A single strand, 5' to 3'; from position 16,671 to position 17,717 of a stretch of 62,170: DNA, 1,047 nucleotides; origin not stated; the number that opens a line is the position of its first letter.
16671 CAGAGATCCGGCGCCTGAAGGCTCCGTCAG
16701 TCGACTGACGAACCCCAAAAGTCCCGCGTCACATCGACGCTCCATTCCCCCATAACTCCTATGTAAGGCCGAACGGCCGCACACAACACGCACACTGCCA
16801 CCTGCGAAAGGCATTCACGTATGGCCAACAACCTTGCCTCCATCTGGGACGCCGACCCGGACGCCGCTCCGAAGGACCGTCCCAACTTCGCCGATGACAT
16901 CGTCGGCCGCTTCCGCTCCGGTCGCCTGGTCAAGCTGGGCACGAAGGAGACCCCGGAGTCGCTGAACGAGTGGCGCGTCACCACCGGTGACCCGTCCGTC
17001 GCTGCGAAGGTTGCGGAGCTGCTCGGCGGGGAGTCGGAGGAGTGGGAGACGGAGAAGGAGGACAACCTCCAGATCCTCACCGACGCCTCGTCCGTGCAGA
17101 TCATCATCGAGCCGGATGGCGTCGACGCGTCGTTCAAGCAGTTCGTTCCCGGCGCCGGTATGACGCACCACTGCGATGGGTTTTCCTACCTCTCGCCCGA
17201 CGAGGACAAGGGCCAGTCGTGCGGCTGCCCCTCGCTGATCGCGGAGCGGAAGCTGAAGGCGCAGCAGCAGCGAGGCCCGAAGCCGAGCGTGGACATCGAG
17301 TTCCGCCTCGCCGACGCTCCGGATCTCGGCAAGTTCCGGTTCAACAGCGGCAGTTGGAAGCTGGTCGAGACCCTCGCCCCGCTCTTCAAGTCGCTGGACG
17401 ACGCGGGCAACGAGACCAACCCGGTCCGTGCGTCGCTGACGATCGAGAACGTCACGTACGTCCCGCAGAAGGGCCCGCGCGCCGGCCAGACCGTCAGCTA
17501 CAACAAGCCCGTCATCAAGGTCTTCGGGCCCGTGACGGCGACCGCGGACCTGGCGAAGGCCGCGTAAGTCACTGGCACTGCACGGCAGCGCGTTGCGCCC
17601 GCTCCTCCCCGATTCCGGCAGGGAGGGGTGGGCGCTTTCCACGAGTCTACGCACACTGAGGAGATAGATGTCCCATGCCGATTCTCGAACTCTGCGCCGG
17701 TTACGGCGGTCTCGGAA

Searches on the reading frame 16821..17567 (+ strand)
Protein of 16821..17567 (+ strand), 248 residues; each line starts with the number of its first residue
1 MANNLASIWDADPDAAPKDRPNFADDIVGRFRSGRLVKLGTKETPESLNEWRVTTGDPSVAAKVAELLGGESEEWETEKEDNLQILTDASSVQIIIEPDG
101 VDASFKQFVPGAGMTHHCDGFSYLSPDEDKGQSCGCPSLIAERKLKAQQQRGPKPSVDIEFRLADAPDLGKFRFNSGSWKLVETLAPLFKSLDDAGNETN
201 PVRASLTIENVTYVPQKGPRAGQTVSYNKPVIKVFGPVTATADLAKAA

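Call 87: find_related_loci(query=window:16821-17567:+, collection=viral_contigs, flank=10000)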
Query window:16821-17567:+ (248 aa) in viral_contigs; peptide patterns used: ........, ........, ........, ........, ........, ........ (x = any residue, [..] = any of these).
23 stretches matched a pattern; 16 encode a relative of the query (tblastn E <= 1e-3); 16 distinct loci.
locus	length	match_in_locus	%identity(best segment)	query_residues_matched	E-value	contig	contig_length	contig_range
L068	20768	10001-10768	84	1-248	1e-143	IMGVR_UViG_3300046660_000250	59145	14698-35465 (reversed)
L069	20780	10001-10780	80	1-248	2e-138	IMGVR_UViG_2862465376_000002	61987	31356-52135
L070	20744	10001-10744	81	1-240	7e-137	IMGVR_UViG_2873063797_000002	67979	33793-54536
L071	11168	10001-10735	80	1-237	4e-134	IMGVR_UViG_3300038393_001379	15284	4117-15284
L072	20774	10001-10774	77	1-248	2e-132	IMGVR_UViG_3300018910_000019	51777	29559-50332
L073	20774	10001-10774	77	1-248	2e-132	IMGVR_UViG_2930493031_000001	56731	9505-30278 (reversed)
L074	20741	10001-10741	77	1-240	4e-132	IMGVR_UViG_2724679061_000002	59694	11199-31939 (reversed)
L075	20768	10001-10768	75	1-248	3e-130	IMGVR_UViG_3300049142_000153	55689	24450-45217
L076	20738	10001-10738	74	1-238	6e-126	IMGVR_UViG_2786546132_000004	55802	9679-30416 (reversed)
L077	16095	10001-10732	76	1-236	5e-122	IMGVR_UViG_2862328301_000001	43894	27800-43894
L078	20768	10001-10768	82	1-248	2e-142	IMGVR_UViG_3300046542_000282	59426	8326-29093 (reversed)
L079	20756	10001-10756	58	1-248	7e-88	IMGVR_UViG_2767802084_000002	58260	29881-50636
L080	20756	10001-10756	56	1-248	4e-85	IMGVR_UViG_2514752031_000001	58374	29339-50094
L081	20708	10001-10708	52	8-244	6e-79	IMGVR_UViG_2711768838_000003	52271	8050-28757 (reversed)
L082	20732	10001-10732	58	1-248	2e-91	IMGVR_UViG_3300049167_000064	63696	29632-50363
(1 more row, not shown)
